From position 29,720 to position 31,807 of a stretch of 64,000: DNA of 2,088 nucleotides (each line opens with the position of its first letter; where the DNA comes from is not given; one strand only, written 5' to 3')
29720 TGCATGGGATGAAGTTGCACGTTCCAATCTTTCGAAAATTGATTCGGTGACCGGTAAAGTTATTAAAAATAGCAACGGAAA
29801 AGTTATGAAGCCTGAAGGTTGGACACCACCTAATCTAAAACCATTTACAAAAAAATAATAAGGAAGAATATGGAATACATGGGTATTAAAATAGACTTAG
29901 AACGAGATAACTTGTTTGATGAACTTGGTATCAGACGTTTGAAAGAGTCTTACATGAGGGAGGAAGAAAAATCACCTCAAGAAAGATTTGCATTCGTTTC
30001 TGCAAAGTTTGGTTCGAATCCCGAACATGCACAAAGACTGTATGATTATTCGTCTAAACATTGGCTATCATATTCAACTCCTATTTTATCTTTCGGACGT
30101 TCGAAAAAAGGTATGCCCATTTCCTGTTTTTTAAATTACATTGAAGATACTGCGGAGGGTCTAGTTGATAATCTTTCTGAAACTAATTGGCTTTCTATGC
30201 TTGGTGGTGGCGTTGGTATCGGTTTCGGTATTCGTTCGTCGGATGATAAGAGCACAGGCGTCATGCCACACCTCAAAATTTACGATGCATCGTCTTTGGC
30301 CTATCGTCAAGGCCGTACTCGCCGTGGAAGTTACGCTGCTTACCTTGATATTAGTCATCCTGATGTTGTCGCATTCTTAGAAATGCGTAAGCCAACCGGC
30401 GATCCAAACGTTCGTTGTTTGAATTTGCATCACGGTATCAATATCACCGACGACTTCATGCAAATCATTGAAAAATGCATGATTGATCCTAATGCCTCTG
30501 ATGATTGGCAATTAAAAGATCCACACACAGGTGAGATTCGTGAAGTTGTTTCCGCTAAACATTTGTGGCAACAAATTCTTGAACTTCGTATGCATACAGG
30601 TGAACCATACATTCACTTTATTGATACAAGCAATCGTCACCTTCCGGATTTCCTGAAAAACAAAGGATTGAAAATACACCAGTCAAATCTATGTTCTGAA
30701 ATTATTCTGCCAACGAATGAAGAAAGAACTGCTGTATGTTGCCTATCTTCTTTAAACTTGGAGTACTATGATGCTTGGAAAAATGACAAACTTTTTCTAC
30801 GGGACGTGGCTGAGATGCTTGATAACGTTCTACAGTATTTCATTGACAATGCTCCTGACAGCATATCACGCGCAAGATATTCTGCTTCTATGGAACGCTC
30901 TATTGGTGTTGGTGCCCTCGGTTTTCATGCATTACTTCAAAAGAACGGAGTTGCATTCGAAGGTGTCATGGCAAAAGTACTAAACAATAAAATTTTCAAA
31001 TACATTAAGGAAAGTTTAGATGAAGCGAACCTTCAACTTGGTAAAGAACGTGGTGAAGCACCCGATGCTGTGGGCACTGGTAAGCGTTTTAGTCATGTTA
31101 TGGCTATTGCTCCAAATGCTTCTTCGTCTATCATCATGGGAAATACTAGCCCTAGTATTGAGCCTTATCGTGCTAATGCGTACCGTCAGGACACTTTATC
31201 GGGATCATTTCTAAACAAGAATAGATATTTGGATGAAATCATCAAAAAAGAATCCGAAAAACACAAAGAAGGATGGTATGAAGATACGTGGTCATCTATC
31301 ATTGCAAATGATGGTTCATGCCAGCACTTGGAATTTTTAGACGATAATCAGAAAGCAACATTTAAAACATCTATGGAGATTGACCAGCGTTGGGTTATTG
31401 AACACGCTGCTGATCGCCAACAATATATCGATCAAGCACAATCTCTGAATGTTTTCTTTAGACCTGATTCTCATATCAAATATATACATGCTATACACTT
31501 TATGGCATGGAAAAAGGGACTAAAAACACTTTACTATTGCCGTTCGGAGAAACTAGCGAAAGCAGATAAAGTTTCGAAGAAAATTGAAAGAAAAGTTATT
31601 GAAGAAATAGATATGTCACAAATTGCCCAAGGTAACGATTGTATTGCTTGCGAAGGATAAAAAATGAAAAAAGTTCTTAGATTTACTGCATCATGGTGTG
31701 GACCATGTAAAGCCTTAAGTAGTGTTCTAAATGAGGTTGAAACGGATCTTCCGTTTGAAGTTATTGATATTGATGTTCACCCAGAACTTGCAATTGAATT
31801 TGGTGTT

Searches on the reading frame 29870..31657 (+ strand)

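Call 14: search_protein_families(library=phrogs, proteins=[window:29870-31657:+], max_evalue=0.00001)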
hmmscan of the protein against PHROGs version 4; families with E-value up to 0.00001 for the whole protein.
window:29870-31657:+ (596 aa): 11 families
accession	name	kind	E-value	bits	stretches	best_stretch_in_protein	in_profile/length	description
phrog_84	-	DNA, RNA and nucleotide metabolism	7.2e-161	538.4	1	2-595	184-795/975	ribonucleoside-diphosphate reductase large subunit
phrog_3844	-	moron, auxiliary metabolic gene and host takeover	7.4e-58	197.5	2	205-398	74-267/451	NrdA-like aerobic NDP reductase large subunit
phrog_30939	-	DNA, RNA and nucleotide metabolism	3.3e-48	165.2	1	64-556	479-957/977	ribonucleotide reductase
phrog_3987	-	DNA, RNA and nucleotide metabolism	7.7e-46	157.6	2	4-202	129-346/467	ribonucleotide reductase large subunit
phrog_12229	-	DNA, RNA and nucleotide metabolism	4.6e-23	82.5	2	150-278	473-575/577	ribonucleotide reductase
phrog_33412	-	unknown function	5.4e-20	72.6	1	441-569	8-132/140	-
phrog_29665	-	unknown function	1.2e-17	65.2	1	279-415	1-150/150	-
phrog_22953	-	DNA, RNA and nucleotide metabolism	3.1e-16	60.9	1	118-219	11-105/201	ribonucleotide reductase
phrog_367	-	DNA, RNA and nucleotide metabolism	1.4e-09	37.7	1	148-540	279-632/701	ribonucleotide reductase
phrog_6132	-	DNA, RNA and nucleotide metabolism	1.2e-07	32.3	1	36-149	166-289/530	ribonucleotide reductase large subunit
phrog_10616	-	DNA, RNA and nucleotide metabolism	1.9e-06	29.1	0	497-562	14-96/111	ribonucleotide reductase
